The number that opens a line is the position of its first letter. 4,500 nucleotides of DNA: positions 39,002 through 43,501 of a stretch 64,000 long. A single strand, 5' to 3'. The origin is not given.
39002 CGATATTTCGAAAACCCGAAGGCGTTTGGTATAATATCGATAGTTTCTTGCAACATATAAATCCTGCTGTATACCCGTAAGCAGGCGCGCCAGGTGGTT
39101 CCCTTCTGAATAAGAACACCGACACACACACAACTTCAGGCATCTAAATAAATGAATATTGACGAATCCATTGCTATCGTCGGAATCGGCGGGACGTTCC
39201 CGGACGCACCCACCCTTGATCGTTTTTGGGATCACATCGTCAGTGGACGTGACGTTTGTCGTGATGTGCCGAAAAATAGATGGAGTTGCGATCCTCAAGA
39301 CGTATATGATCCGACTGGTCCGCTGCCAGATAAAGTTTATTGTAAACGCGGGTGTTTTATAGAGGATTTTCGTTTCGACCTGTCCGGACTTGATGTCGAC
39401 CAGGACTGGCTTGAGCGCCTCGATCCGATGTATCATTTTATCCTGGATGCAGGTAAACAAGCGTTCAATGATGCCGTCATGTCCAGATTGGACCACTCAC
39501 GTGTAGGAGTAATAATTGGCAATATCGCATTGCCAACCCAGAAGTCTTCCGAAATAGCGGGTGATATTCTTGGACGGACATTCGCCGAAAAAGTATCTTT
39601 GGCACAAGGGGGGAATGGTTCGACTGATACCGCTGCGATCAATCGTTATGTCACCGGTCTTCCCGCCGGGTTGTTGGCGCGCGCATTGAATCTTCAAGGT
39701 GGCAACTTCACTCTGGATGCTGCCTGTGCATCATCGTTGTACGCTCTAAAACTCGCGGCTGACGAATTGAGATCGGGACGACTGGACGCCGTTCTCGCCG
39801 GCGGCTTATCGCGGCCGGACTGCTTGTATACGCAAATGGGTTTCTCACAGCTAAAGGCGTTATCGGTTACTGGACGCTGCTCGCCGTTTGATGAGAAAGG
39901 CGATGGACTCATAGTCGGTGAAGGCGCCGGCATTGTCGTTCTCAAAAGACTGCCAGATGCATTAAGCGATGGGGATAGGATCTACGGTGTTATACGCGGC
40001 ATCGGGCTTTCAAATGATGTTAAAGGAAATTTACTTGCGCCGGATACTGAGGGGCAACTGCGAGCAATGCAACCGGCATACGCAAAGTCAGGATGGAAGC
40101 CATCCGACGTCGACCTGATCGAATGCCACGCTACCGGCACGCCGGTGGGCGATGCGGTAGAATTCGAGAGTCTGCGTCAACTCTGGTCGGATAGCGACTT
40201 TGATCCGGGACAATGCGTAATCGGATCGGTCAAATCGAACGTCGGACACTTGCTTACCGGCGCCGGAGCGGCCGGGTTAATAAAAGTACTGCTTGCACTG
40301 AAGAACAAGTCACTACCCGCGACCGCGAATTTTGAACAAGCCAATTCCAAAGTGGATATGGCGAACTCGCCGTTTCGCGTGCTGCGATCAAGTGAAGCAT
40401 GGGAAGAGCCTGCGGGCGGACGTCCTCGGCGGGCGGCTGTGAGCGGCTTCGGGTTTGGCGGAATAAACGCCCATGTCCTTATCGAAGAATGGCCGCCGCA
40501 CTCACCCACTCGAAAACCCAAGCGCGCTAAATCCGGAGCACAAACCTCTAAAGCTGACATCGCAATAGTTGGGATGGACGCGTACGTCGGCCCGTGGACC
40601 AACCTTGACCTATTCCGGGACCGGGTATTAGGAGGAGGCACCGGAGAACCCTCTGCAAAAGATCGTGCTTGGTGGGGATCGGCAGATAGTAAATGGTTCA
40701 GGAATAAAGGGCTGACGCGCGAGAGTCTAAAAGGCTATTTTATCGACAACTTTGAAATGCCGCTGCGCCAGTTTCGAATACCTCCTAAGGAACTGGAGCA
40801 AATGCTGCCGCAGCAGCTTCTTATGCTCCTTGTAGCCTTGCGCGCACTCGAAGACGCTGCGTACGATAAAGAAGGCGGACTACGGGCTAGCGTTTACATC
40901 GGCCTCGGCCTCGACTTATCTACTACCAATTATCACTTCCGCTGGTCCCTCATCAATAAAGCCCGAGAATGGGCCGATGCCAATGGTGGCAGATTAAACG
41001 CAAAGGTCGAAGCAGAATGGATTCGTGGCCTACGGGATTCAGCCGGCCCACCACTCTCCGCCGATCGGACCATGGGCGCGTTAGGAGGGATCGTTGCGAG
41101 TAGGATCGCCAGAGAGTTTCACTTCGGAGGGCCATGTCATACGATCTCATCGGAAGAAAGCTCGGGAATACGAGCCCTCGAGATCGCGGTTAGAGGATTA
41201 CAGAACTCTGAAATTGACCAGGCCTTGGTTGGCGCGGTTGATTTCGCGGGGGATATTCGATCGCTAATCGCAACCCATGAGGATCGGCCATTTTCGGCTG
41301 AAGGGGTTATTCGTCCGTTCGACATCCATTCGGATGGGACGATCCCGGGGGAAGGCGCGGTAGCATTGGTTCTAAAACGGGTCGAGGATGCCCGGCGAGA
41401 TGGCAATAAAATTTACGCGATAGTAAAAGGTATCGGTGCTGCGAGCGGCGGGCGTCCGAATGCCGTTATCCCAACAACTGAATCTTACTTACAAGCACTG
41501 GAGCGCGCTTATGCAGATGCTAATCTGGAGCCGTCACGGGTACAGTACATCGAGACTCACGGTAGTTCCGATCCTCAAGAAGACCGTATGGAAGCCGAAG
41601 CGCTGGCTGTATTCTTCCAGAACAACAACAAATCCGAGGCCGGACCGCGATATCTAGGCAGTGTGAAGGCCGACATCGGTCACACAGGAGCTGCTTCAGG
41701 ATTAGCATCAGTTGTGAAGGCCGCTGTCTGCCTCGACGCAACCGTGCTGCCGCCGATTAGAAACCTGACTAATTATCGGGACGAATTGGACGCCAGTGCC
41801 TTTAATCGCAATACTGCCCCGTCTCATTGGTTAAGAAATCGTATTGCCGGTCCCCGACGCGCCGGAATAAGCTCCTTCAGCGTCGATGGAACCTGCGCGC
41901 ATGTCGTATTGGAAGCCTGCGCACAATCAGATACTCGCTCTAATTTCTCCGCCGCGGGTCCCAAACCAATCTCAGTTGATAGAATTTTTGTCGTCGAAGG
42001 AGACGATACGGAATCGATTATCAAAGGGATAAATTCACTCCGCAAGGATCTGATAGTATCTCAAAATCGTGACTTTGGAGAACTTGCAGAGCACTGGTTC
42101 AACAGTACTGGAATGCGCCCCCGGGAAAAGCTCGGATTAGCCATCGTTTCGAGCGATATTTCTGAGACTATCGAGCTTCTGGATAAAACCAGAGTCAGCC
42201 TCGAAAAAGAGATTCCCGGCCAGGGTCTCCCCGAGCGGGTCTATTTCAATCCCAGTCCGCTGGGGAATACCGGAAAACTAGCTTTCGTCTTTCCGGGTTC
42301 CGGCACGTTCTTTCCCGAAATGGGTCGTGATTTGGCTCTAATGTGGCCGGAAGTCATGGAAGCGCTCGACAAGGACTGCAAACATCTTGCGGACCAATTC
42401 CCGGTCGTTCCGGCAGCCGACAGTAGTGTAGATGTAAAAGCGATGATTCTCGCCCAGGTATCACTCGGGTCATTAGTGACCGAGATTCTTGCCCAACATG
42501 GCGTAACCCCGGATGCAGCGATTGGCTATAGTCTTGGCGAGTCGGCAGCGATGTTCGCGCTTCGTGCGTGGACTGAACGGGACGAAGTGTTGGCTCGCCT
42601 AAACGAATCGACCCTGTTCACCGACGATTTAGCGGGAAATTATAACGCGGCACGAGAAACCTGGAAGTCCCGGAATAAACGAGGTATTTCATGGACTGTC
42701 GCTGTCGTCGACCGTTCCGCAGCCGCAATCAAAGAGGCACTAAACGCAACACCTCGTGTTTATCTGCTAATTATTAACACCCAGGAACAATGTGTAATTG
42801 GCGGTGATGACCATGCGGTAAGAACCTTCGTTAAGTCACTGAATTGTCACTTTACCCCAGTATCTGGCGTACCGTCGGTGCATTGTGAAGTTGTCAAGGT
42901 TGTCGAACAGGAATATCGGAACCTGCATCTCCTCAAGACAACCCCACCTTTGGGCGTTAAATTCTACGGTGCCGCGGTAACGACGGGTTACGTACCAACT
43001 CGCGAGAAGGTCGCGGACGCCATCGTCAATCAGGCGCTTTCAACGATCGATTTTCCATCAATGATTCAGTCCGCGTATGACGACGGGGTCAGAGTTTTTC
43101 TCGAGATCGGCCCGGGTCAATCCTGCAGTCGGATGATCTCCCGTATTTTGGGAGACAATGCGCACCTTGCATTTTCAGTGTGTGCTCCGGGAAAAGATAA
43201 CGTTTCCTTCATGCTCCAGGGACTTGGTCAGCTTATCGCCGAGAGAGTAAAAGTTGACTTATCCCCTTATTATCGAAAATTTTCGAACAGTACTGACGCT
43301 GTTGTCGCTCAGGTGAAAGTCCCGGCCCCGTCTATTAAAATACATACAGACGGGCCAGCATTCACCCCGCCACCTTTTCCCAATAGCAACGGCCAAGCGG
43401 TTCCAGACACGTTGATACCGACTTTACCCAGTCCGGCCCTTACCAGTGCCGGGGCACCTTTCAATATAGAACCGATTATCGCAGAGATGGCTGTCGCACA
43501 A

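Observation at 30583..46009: Myxobacterial-order PUFA-synthase-like cluster in a probable PVC bacterium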

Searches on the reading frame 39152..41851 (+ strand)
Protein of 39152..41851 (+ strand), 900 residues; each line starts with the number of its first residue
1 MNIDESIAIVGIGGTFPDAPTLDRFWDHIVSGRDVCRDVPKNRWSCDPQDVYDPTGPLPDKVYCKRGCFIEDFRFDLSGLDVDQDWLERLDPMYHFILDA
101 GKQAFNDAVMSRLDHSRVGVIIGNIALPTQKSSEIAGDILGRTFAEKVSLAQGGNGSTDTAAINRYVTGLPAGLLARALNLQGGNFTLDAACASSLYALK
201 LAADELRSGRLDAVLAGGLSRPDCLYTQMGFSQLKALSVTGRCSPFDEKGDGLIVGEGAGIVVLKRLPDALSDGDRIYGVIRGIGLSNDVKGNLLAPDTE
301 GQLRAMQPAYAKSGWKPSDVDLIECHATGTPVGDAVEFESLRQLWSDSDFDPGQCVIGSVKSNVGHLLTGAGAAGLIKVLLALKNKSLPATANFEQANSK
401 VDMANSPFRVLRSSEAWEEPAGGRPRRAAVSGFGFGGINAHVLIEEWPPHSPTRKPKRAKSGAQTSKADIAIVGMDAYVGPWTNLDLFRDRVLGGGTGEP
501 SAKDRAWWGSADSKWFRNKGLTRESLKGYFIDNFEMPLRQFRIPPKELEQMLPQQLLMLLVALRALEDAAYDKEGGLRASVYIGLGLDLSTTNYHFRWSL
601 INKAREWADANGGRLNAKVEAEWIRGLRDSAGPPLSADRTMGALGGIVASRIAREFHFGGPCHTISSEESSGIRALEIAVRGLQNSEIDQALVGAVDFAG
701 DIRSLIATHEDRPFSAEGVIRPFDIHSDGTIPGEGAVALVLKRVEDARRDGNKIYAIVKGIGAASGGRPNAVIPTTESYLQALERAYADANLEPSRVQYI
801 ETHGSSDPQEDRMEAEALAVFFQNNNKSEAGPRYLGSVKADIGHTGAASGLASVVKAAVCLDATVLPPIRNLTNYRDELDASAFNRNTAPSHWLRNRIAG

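Call 63: search_solved_structures(query=window:39152-41851:+, max_evalue=1e-100, show_alignments=1)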
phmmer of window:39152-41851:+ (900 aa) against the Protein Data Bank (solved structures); distinct sequences matched with E-value up to 1e-100: 2.
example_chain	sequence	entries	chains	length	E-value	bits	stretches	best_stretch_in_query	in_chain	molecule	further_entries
6riw_A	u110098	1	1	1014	2.3e-134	452.7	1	5-864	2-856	ORF10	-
7zma_A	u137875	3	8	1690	2.8e-123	416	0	7-449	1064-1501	Putative polyketide synthase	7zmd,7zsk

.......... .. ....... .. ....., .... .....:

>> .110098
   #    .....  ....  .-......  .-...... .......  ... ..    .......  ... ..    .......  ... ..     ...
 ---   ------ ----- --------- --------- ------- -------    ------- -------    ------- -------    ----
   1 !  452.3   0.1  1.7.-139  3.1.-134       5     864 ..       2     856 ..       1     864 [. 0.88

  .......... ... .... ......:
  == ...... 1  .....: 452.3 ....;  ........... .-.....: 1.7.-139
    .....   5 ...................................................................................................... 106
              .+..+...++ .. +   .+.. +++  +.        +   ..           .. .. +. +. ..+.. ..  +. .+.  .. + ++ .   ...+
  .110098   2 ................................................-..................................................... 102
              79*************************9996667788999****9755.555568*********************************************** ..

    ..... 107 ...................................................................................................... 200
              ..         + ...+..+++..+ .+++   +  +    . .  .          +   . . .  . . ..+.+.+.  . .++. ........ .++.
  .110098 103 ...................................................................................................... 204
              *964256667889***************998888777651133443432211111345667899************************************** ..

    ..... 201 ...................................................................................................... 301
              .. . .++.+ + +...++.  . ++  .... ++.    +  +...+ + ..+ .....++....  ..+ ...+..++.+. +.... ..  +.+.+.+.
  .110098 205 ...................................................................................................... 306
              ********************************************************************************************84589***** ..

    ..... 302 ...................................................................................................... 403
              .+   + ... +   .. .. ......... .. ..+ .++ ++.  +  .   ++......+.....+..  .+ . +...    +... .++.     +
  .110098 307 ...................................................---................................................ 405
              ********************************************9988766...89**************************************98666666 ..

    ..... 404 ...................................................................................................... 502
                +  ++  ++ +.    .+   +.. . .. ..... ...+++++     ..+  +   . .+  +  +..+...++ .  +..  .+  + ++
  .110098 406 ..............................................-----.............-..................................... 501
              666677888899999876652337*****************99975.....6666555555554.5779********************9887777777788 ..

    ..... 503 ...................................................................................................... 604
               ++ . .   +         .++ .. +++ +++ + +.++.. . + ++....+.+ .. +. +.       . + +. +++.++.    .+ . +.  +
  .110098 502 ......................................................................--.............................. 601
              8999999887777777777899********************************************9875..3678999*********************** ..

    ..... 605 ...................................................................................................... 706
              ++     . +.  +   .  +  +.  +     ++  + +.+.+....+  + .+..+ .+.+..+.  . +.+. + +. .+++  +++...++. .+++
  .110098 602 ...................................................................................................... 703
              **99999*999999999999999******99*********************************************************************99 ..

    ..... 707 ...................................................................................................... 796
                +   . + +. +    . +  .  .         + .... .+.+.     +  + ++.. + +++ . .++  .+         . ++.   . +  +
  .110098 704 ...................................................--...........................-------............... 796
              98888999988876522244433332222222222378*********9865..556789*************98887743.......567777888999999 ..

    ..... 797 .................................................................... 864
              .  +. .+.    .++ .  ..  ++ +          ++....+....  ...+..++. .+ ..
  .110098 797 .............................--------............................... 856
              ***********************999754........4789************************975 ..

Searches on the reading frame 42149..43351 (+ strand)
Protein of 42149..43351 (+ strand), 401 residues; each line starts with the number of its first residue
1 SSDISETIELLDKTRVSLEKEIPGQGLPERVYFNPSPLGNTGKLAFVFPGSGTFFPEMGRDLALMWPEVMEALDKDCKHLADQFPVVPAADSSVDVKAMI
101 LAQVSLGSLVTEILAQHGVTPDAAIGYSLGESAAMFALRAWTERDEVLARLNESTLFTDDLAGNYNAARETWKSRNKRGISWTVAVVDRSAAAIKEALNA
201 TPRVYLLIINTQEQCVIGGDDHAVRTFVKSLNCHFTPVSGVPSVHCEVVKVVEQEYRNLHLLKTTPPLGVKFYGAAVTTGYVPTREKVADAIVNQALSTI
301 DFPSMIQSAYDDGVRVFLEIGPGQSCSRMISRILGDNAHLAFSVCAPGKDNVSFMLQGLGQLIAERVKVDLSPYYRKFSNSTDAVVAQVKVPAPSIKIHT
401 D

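Call 40: search_solved_structures(query=window:42149-43351:+, max_evalue=0.001, show_alignments=2)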
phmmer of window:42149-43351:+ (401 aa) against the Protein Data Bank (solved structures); distinct sequences matched with E-value up to 0.001: 46.
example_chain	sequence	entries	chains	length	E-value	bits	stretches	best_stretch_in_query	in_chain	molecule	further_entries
9ry8_A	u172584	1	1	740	4.5e-32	114.9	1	31-381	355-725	PfaBs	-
3im8_A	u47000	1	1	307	9.3e-10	41.4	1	43-342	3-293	Malonyl acyl carrier protein transacylase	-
4mz0_A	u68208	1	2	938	4e-08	36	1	181-378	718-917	CurL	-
4qbu_A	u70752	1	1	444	5.2e-08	35.7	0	206-375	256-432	ZmaA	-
5ypv_A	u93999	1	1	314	5.1e-07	32.4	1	43-349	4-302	Malonyl CoA-acyl carrier protein transacylase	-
5yda_A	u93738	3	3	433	1.6e-06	30.8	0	40-150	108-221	PKS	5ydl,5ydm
4rl1_A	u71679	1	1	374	2e-06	30.4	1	42-331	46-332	Type I polyketide synthase AVES 1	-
7agp_A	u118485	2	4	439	2.1e-06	30.4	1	45-332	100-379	Mycocerosic acid synthase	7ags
7agq_A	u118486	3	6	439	2.3e-06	30.2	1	45-332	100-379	Mycocerosic acid synthase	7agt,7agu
8cg4_A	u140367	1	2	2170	2.8e-06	29.9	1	42-146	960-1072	Norsolorinic acid synthase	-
7agr_A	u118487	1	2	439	3.2e-06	29.7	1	45-332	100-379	Mycocerosic acid synthase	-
9c1c_B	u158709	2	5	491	4.6e-06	29.2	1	46-381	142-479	Polyketide synthase Pks13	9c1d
3tzw_A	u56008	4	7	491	4.7e-06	29.2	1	46-381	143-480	Polyketide synthase PKS13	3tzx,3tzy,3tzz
9c0p_A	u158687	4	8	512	5.4e-06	29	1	46-381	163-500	Polyketide synthase Pks13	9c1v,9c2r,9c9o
8jpu_A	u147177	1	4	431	6.4e-06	28.8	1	43-337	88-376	Tylactone synthase modules 4 & 5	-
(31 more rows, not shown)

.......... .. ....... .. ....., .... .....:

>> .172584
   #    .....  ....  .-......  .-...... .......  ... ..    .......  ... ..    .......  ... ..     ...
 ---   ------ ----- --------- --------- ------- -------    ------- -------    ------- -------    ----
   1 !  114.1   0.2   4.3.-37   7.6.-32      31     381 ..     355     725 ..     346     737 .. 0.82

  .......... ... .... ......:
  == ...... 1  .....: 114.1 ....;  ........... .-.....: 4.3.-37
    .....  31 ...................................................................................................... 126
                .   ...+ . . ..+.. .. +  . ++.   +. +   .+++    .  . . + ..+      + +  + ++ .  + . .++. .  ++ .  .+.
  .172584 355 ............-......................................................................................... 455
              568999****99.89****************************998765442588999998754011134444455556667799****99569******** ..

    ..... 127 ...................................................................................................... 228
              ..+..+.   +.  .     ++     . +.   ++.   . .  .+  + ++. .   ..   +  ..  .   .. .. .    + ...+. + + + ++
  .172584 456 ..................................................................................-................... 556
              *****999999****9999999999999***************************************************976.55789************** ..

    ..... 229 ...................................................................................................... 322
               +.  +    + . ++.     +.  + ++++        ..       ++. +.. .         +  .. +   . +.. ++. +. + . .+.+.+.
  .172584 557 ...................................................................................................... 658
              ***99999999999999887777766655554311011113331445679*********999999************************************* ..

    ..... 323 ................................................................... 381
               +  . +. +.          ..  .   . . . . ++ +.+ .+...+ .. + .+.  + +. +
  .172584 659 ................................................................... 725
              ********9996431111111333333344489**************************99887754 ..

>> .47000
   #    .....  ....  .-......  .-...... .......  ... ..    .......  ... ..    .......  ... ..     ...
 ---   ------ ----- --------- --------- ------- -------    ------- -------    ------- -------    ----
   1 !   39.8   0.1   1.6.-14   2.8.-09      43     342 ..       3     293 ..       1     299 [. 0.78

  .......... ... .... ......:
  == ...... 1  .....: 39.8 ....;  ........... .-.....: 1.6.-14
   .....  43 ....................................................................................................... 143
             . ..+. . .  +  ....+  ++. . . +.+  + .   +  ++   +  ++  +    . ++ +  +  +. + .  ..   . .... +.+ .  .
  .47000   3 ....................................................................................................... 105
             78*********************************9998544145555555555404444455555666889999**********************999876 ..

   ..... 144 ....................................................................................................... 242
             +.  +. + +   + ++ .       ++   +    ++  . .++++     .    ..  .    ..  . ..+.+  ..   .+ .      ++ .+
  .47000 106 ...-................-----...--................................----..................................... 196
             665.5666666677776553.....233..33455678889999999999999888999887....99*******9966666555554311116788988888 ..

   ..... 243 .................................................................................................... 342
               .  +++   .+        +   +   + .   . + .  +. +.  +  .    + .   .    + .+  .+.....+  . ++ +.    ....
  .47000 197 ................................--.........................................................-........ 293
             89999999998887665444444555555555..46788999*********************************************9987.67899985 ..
